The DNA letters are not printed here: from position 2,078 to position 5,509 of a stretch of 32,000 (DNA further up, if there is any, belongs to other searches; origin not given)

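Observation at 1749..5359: Excisionase-type HTH gene tightly coupled to a PLD-nuclease/DExH-helicase/DUF3427 giant protein next to an IS end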

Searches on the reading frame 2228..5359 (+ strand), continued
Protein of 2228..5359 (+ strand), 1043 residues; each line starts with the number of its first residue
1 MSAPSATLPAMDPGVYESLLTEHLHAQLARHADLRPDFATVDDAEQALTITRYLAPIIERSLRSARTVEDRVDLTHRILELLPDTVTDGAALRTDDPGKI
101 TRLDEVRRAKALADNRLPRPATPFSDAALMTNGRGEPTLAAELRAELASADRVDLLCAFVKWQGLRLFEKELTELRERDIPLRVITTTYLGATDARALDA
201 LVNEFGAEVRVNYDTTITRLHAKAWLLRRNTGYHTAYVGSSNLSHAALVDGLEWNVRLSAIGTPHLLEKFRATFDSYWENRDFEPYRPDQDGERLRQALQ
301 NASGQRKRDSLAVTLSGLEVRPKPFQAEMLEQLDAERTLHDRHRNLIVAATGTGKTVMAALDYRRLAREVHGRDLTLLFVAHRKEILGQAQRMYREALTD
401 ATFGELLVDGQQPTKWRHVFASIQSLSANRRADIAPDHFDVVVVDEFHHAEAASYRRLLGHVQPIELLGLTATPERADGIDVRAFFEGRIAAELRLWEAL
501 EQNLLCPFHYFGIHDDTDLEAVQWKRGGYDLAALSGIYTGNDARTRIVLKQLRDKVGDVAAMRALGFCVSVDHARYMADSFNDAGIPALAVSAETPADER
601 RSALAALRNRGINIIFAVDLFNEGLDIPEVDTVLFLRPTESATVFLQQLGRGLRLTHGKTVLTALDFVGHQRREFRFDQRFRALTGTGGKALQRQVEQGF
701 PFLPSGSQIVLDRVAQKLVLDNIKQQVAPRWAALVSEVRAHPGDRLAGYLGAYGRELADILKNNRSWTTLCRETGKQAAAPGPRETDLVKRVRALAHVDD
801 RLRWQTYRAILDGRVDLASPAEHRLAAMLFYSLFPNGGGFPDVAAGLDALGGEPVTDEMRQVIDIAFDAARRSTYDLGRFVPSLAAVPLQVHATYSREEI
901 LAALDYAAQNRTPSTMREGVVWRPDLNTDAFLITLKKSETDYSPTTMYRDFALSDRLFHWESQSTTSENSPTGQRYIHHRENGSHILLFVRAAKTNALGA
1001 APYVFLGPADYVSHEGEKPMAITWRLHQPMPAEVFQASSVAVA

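Call 29: find_homologous_proteins(query=window:2258-5359:+, max_evalue=1e-10)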
Query window:2258-5359:+ (1033 aa): 8000 proteins with E <= 1e-10 among 8000 candidates; the best 120 are listed.
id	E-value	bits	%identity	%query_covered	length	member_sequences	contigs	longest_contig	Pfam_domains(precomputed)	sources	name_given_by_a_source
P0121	0.0e+0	2290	98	100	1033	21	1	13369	PF00270.36,PF13091.13,PF11907.14,PF00271.38,PF04851.22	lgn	-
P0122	0.0e+0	2145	92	100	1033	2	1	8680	PF00270.36,PF13091.13,PF11907.14,PF00271.38,PF04851.22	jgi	jgi:superfamily II DNA or RNA helicase/HKD family nuclease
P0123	0.0e+0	2126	91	100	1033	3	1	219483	PF00270.36,PF13091.13,PF11907.14,PF00271.38,PF04851.22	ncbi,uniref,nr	ncbi:DUF3427 domain-containing protein [Mycolicibacter sp. MYC123]|uniref:DUF3427 domain-containing 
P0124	0.0e+0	2108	91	100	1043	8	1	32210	PF00270.36,PF13091.13,PF11907.14,PF00271.38,PF04851.22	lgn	-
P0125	0.0e+0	2107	91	100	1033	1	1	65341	PF00270.36,PF13091.13,PF11907.14,PF00271.38,PF04851.22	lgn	-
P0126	0.0e+0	2107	91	100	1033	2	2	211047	PF00270.36,PF13091.13,PF11907.14,PF00271.38,PF04851.22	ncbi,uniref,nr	ncbi:DUF3427 domain-containing protein [Mycolicibacter sinensis]|uniref:Helicase n=1 Tax=Mycolicibac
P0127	0.0e+0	2096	90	100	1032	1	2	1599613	PF00270.36,PF13091.13,PF11907.14,PF00271.38,PF04851.22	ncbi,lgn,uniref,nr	ncbi:DUF3427 domain-containing protein [Mycolicibacter senuensis]|uniref:Helicase n=1 Tax=Mycoliciba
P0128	0.0e+0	2071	89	100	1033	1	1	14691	PF00270.36,PF13091.13,PF11907.14,PF00271.38,PF04851.22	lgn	-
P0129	0.0e+0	2070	89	100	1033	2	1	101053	PF00270.36,PF13091.13,PF11907.14,PF00271.38,PF04851.22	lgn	-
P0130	0.0e+0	2067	89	100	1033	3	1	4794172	PF00270.36,PF13091.13,PF11907.14,PF00271.38,PF04851.22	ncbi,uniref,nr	ncbi:DUF3427 domain-containing protein [[Mycobacterium] holstebronense]|uniref:DUF3427 domain-contai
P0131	0.0e+0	2047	88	100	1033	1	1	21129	PF00270.36,PF13091.13,PF11907.14,PF18766.8,PF00271.38,PF04851.22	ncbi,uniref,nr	ncbi:DUF3427 domain-containing protein [Mycobacterium sp. M1]|uniref:DUF3427 domain-containing prote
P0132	0.0e+0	2046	89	100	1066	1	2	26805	PF00270.36,PF13091.13,PF11907.14,PF00271.38,PF04851.22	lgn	-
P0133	0.0e+0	2002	86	100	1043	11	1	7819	PF00270.36,PF13091.13,PF11907.14,PF00271.38,PF04851.22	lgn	-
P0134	0.0e+0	1872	82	100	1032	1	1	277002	PF00270.36,PF13091.13,PF11907.14,PF00271.38,PF04851.22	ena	-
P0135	0.0e+0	1864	80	100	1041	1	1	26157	PF00270.36,PF13091.13,PF11907.14,PF18766.8,PF00271.38,PF04851.22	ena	-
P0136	0.0e+0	1852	80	100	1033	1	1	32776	PF00270.36,PF13091.13,PF11907.14,PF18766.8,PF00271.38,PF04851.22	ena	-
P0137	0.0e+0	1848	80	100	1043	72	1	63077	PF00270.36,PF13091.13,PF11907.14,PF18766.8,PF00271.38,PF04851.22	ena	-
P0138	0.0e+0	1845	79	100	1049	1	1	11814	PF00270.36,PF13091.13,PF11907.14,PF18766.8,PF00271.38,PF04851.22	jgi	jgi:superfamily II DNA or RNA helicase/HKD family nuclease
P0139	0.0e+0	1842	80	100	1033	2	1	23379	PF00270.36,PF13091.13,PF11907.14,PF18766.8,PF00271.38,PF04851.22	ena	-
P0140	0.0e+0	1839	80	100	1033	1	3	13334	PF00270.36,PF13091.13,PF11907.14,PF00271.38,PF04851.22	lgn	-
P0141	0.0e+0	1839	79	100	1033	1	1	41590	PF00270.36,PF13091.13,PF11907.14,PF00271.38,PF04851.22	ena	-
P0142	0.0e+0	1839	79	100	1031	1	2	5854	PF00270.36,PF13091.13,PF11907.14,PF00271.38,PF04851.22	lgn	-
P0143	0.0e+0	1839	80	100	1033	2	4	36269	PF00270.36,PF13091.13,PF11907.14,PF00271.38,PF04851.22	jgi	-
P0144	0.0e+0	1832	79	100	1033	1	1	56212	PF00270.36,PF13091.13,PF11907.14,PF00271.38,PF04851.22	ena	-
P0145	0.0e+0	1831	79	100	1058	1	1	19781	PF00270.36,PF13091.13,PF11907.14,PF00271.38,PF04851.22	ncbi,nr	ncbi:MAG: helicase, superfamily [Mycobacterium sp.]|nr:helicase, superfamily [Mycobacterium sp.]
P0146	0.0e+0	1831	79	100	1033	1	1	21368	PF00270.36,PF13091.13,PF11907.14,PF00271.38,PF04851.22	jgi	jgi:superfamily II DNA or RNA helicase/HKD family nuclease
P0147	0.0e+0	1831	79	100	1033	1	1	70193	PF00270.36,PF13091.13,PF11907.14,PF00271.38,PF04851.22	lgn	-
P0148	0.0e+0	1830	79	100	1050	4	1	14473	PF00270.36,PF13091.13,PF11907.14,PF18766.8,PF00271.38,PF04851.22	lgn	-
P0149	0.0e+0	1829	79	100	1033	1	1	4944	PF00270.36,PF13091.13,PF11907.14,PF00271.38,PF04851.22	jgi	jgi:superfamily II DNA or RNA helicase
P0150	0.0e+0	1829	79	100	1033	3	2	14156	PF00270.36,PF13091.13,PF11907.14,PF00271.38,PF04851.22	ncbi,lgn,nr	ncbi:MAG: helicase [Mycobacterium sp.]|nr:MAG: helicase [Mycobacterium sp.]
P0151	0.0e+0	1827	78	100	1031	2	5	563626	PF00270.36,PF13091.13,PF11907.14,PF18766.8,PF00271.38,PF04851.22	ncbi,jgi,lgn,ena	jgi:superfamily II DNA or RNA helicase/HKD family nuclease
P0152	0.0e+0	1827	79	100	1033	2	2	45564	PF00270.36,PF13091.13,PF11907.14,PF00271.38,PF04851.22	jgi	jgi:superfamily II DNA or RNA helicase/HKD family nuclease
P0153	0.0e+0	1824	79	100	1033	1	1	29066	PF00270.36,PF13091.13,PF11907.14,PF00271.38,PF04851.22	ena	-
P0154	0.0e+0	1823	78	100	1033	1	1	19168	PF00270.36,PF13091.13,PF11907.14,PF00271.38,PF04851.22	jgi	jgi:superfamily II DNA or RNA helicase/HKD family nuclease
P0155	0.0e+0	1823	78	100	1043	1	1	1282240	PF00270.36,PF13091.13,PF11907.14,PF18766.8,PF00271.38,PF04851.22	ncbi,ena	-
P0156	0.0e+0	1821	79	100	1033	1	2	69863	PF00270.36,PF13091.13,PF11907.14,PF00271.38,PF04851.22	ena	-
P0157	0.0e+0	1821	80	100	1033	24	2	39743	PF00270.36,PF13091.13,PF11907.14,PF00271.38,PF04851.22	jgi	jgi:superfamily II DNA or RNA helicase/HKD family nuclease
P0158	0.0e+0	1819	78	100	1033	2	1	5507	PF00270.36,PF13091.13,PF11907.14,PF00271.38,PF04851.22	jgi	jgi:superfamily II DNA or RNA helicase/HKD family nuclease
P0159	0.0e+0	1818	78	100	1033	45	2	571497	PF00270.36,PF13091.13,PF11907.14,PF00271.38,PF04851.22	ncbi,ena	-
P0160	0.0e+0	1816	79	100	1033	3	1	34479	PF00270.36,PF13091.13,PF11907.14,PF18766.8,PF00271.38,PF04851.22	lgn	-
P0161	0.0e+0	1815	78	100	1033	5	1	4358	PF00270.36,PF13091.13,PF11907.14,PF00271.38,PF04851.22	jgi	jgi:superfamily II DNA or RNA helicase/HKD family nuclease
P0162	0.0e+0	1815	78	100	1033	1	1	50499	PF00270.36,PF13091.13,PF11907.14,PF00271.38,PF04851.22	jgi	jgi:superfamily II DNA or RNA helicase/HKD family nuclease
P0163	0.0e+0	1807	78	100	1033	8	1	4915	PF00270.36,PF13091.13,PF11907.14,PF00271.38,PF04851.22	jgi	jgi:superfamily II DNA or RNA helicase/HKD family nuclease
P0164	0.0e+0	1807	78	100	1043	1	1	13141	PF00270.36,PF13091.13,PF11907.14,PF18766.8,PF00271.38,PF04851.22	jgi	jgi:superfamily II DNA or RNA helicase/HKD family nuclease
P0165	0.0e+0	1806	79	100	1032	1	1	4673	PF00270.36,PF13091.13,PF11907.14,PF18766.8,PF00271.38,PF04851.22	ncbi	-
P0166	0.0e+0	1805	77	100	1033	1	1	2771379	PF00270.36,PF13091.13,PF11907.14,PF18766.8,PF00271.38,PF04851.22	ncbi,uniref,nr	ncbi:DUF3427 domain-containing protein [Mycobacterium sp. 3519A]|uniref:DUF3427 domain-containing pr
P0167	0.0e+0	1805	78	100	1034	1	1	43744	PF00270.36,PF13091.13,PF11907.14,PF00271.38,PF04851.22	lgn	-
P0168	0.0e+0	1802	79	100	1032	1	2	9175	PF00270.36,PF13091.13,PF11907.14,PF00271.38,PF04851.22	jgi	jgi:superfamily II DNA or RNA helicase/HKD family nuclease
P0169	0.0e+0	1801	78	100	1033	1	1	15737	PF00270.36,PF13091.13,PF11907.14,PF18766.8,PF00271.38,PF04851.22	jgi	jgi:superfamily II DNA or RNA helicase/HKD family nuclease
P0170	0.0e+0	1801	78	100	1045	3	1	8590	PF00270.36,PF13091.13,PF11907.14,PF00271.38,PF04851.22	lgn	-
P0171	0.0e+0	1799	78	100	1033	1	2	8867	PF00270.36,PF13091.13,PF11907.14,PF00271.38,PF04851.22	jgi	jgi:superfamily II DNA or RNA helicase/HKD family nuclease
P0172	0.0e+0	1799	78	100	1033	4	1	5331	PF00270.36,PF13091.13,PF11907.14,PF18766.8,PF00271.38,PF04851.22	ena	-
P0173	0.0e+0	1798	78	100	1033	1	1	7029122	PF00270.36,PF13091.13,PF11907.14,PF00271.38,PF04851.22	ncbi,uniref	ncbi:DUF3427 domain-containing protein [Mycobacterium sp. 23]|uniref:DUF3427 domain-containing prote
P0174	0.0e+0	1797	77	100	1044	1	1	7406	PF00270.36,PF13091.13,PF11907.14,PF18766.8,PF00271.38,PF04851.22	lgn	-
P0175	0.0e+0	1797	77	100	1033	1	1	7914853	PF00270.36,PF13091.13,PF11907.14,PF18766.8,PF00271.38,PF04851.22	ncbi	ncbi:DUF3427 domain-containing protein [Mycobacterium sp. URHB0021]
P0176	0.0e+0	1795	78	100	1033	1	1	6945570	PF00270.36,PF13091.13,PF11907.14,PF18766.8,PF00271.38,PF04851.22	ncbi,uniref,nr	ncbi:DUF3427 domain-containing protein [Mycolicibacterium tusciae]|uniref:DUF3427 domain-containing 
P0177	0.0e+0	1793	78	100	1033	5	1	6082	PF00270.36,PF13091.13,PF11907.14,PF18766.8,PF00271.38,PF04851.22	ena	-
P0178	0.0e+0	1792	77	100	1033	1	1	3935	PF00270.36,PF13091.13,PF11907.14,PF00271.38,PF04851.22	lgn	-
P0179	0.0e+0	1792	78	100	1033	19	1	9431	PF00270.36,PF13091.13,PF11907.14,PF00271.38,PF04851.22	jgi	jgi:superfamily II DNA or RNA helicase/HKD family nuclease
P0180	0.0e+0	1791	77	100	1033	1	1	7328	PF00270.36,PF13091.13,PF11907.14,PF00271.38,PF04851.22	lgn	-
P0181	0.0e+0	1790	78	100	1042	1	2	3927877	PF00270.36,PF13091.13,PF11907.14,PF00271.38,PF04851.22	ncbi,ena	-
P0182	0.0e+0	1789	77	100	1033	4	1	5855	PF00270.36,PF13091.13,PF11907.14,PF00271.38,PF04851.22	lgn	-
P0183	0.0e+0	1789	77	100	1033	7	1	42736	PF00270.36,PF13091.13,PF11907.14,PF18766.8,PF00271.38,PF04851.22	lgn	-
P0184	0.0e+0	1787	77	100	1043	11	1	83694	PF00270.36,PF13091.13,PF11907.14,PF18766.8,PF00271.38,PF04851.22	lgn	-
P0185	0.0e+0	1786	78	100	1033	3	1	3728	PF00270.36,PF13091.13,PF11907.14,PF18766.8,PF00271.38,PF04851.22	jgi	jgi:superfamily II DNA or RNA helicase/HKD family nuclease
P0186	0.0e+0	1786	77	100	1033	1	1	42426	PF00270.36,PF13091.13,PF11907.14,PF00271.38,PF04851.22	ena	-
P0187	0.0e+0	1785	78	100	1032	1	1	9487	PF00270.36,PF13091.13,PF11907.14,PF18766.8,PF00271.38,PF04851.22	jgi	jgi:superfamily II DNA or RNA helicase/HKD family nuclease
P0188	0.0e+0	1780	77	100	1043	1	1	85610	PF00270.36,PF13091.13,PF11907.14,PF18766.8,PF00271.38,PF04851.22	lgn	-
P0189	0.0e+0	1778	77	100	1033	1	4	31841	PF00270.36,PF13091.13,PF11907.14,PF00271.38,PF04851.22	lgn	-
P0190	0.0e+0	1775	76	100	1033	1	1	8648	PF00270.36,PF13091.13,PF11907.14,PF18766.8,PF00271.38,PF04851.22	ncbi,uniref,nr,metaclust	ncbi:DUF3427 domain-containing protein [Mycobacterium kubicae]|uniref:DUF3427 domain-containing prot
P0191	0.0e+0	1775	77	100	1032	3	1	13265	PF00270.36,PF13091.13,PF11907.14,PF18766.8,PF00271.38,PF04851.22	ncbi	ncbi:DUF3427 domain-containing protein [Mycobacterium sp. NPDC003449]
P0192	0.0e+0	1771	76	100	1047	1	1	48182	PF00270.36,PF13091.13,PF11907.14,PF18766.8,PF00271.38,PF04851.22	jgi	jgi:superfamily II DNA or RNA helicase/HKD family nuclease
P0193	0.0e+0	1769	76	100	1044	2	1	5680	PF00270.36,PF13091.13,PF11907.14,PF18766.8,PF00271.38,PF04851.22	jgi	jgi:superfamily II DNA or RNA helicase/HKD family nuclease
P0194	0.0e+0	1768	77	100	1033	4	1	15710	PF00270.36,PF13091.13,PF11907.14,PF00271.38,PF04851.22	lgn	-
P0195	0.0e+0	1764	76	100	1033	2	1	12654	PF00270.36,PF13091.13,PF11907.14,PF18766.8,PF00271.38,PF04851.22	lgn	-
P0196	0.0e+0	1763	76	100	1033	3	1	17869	PF00270.36,PF13091.13,PF11907.14,PF00271.38,PF04851.22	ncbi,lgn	-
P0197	0.0e+0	1762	77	100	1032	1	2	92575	PF00270.36,PF13091.13,PF11907.14,PF18766.8,PF00271.38,PF04851.22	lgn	-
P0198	0.0e+0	1759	77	100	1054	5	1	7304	PF00270.36,PF13091.13,PF11907.14,PF00271.38,PF04851.22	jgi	jgi:superfamily II DNA or RNA helicase/HKD family nuclease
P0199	0.0e+0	1759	76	100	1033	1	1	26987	PF00270.36,PF13091.13,PF11907.14,PF00271.38,PF04851.22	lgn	-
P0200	0.0e+0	1755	77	100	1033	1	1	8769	PF00270.36,PF13091.13,PF11907.14,PF00271.38,PF04851.22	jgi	jgi:superfamily II DNA or RNA helicase/HKD family nuclease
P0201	0.0e+0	1751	77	100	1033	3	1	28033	PF00270.36,PF13091.13,PF11907.14,PF00271.38,PF04851.22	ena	-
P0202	0.0e+0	1749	76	100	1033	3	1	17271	PF00270.36,PF13091.13,PF11907.14,PF18766.8,PF00271.38,PF04851.22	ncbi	-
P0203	0.0e+0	1748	75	100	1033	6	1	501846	PF00270.36,PF13091.13,PF11907.14,PF00271.38,PF04851.22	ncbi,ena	-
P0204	0.0e+0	1748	76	100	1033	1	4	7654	PF00270.36,PF13091.13,PF11907.14,PF18766.8,PF00271.38,PF04851.22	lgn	-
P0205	0.0e+0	1747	76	100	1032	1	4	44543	PF00270.36,PF13091.13,PF11907.14,PF18766.8,PF00271.38,PF04851.22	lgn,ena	-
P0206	0.0e+0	1747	76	100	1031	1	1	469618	PF00270.36,PF13091.13,PF11907.14,PF18766.8,PF00271.38,PF04851.22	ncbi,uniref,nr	ncbi:DUF3427 domain-containing protein [Mycobacterium sp. 21AC1]|uniref:DUF3427 domain-containing pr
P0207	0.0e+0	1745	76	100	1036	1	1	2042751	PF00270.36,PF13091.13,PF11907.14,PF18766.8,PF00271.38,PF04851.22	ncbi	-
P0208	0.0e+0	1741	76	100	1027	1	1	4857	PF00270.36,PF13091.13,PF11907.14,PF18766.8,PF00271.38,PF04851.22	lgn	-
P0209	0.0e+0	1741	75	100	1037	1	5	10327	PF00270.36,PF13091.13,PF11907.14,PF00271.38,PF04851.22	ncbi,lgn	-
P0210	0.0e+0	1740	75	100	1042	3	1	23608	PF00270.36,PF13091.13,PF11907.14,PF18766.8,PF00271.38,PF04851.22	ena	-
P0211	0.0e+0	1740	76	100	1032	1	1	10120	PF00270.36,PF13091.13,PF11907.14,PF00271.38,PF04851.22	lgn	-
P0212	0.0e+0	1739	77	100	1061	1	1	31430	PF00270.36,PF13091.13,PF11907.14,PF00271.38,PF04851.22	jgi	jgi:superfamily II DNA or RNA helicase/HKD family nuclease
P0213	0.0e+0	1738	76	100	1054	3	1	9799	PF00270.36,PF13091.13,PF11907.14,PF00271.38,PF04851.22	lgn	-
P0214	0.0e+0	1737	75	100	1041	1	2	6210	PF00270.36,PF13091.13,PF11907.14,PF00271.38,PF04851.22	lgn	-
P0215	0.0e+0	1736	76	100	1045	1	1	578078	PF00270.36,PF13091.13,PF11907.14,PF00271.38,PF04851.22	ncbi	-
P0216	0.0e+0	1734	75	100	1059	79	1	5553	PF00270.36,PF13091.13,PF11907.14,PF00271.38,PF04851.22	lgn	-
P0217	0.0e+0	1733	75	100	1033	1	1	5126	PF00270.36,PF13091.13,PF11907.14,PF00271.38,PF04851.22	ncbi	-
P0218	0.0e+0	1732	74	100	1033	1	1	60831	PF00270.36,PF13091.13,PF11907.14,PF18766.8,PF00271.38,PF04851.22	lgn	-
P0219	0.0e+0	1730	75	100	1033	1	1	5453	PF00270.36,PF13091.13,PF11907.14,PF00271.38,PF04851.22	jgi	jgi:superfamily II DNA or RNA helicase/HKD family nuclease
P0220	0.0e+0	1730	75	100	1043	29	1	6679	PF00270.36,PF13091.13,PF11907.14,PF00271.38,PF04851.22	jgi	-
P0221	0.0e+0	1729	75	100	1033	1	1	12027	PF00270.36,PF13091.13,PF11907.14,PF18766.8,PF00271.38,PF04851.22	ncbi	-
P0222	0.0e+0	1728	75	100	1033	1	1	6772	PF00270.36,PF13091.13,PF11907.14,PF18766.8,PF00271.38,PF04851.22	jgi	jgi:superfamily II DNA or RNA helicase/HKD family nuclease/AraC-like DNA-binding protein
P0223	0.0e+0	1728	75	100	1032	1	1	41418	PF00270.36,PF13091.13,PF11907.14,PF18766.8,PF00271.38,PF04851.22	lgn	-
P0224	0.0e+0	1727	75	100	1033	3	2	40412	PF00270.36,PF13091.13,PF11907.14,PF00271.38,PF04851.22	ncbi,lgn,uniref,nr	ncbi:DUF3427 domain-containing protein [Mycobacterium palustre]|uniref:Helicase n=1 Tax=Mycobacteriu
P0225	0.0e+0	1726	75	100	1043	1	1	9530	PF00270.36,PF13091.13,PF11907.14,PF00271.38,PF04851.22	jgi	jgi:superfamily II DNA or RNA helicase/HKD family nuclease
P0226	0.0e+0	1726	75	100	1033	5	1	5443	PF00270.36,PF13091.13,PF11907.14,PF00271.38,PF04851.22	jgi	jgi:superfamily II DNA or RNA helicase/HKD family nuclease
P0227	0.0e+0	1725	75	100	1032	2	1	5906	PF00270.36,PF13091.13,PF11907.14,PF00271.38,PF04851.22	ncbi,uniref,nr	ncbi:DUF3427 domain-containing protein [Mycobacterium sp. MYCO198283]|uniref:DUF3427 domain-containi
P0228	0.0e+0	1725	76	100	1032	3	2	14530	PF00270.36,PF13091.13,PF11907.14,PF00271.38,PF04851.22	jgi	-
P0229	0.0e+0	1724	75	100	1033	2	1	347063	PF00270.36,PF13091.13,PF11907.14,PF00271.38,PF04851.22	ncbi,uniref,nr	ncbi:DUF3427 domain-containing protein [Mycobacterium asiaticum]|uniref:Helicase n=1 Tax=Mycobacteri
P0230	0.0e+0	1723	75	100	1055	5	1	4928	PF00270.36,PF13091.13,PF11907.14,PF00271.38,PF04851.22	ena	-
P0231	0.0e+0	1723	75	100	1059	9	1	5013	PF00270.36,PF13091.13,PF11907.14,PF18766.8,PF00271.38,PF04851.22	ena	-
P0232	0.0e+0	1722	74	100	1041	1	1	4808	PF00270.36,PF13091.13,PF11907.14,PF18766.8,PF00271.38,PF04851.22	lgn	-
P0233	0.0e+0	1722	76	100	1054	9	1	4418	PF00270.36,PF13091.13,PF11907.14,PF00271.38,PF04851.22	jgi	jgi:superfamily II DNA or RNA helicase/HKD family nuclease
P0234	0.0e+0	1722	75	100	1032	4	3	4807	PF00270.36,PF13091.13,PF11907.14,PF00271.38,PF04851.22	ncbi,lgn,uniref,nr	ncbi:DUF3427 domain-containing protein [Mycobacterium shimoidei]|uniref:DUF3427 domain-containing pr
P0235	0.0e+0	1722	76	100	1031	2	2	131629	PF00270.36,PF13091.13,PF11907.14,PF18766.8,PF00271.38,PF04851.22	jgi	jgi:superfamily II DNA or RNA helicase/HKD family nuclease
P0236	0.0e+0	1722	75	100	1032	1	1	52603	PF00270.36,PF13091.13,PF11907.14,PF18766.8,PF00271.38,PF04851.22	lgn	-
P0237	0.0e+0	1722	75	100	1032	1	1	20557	PF00270.36,PF13091.13,PF11907.14,PF18766.8,PF00271.38,PF04851.22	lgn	-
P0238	0.0e+0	1721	75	100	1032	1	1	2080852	PF00270.36,PF13091.13,PF11907.14,PF00271.38,PF04851.22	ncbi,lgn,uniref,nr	ncbi:DUF3427 domain-containing protein [Mycobacterium botniense]|uniref:Helicase n=1 Tax=Mycobacteri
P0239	0.0e+0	1720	74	100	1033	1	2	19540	PF00270.36,PF13091.13,PF11907.14,PF00271.38,PF04851.22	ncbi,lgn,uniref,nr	ncbi:DUF3427 domain-containing protein [Mycobacterium arosiense]|uniref:Helicase n=1 Tax=Mycobacteri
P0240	0.0e+0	1719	74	100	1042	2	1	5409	PF00270.36,PF13091.13,PF11907.14,PF00271.38,PF04851.22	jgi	jgi:superfamily II DNA or RNA helicase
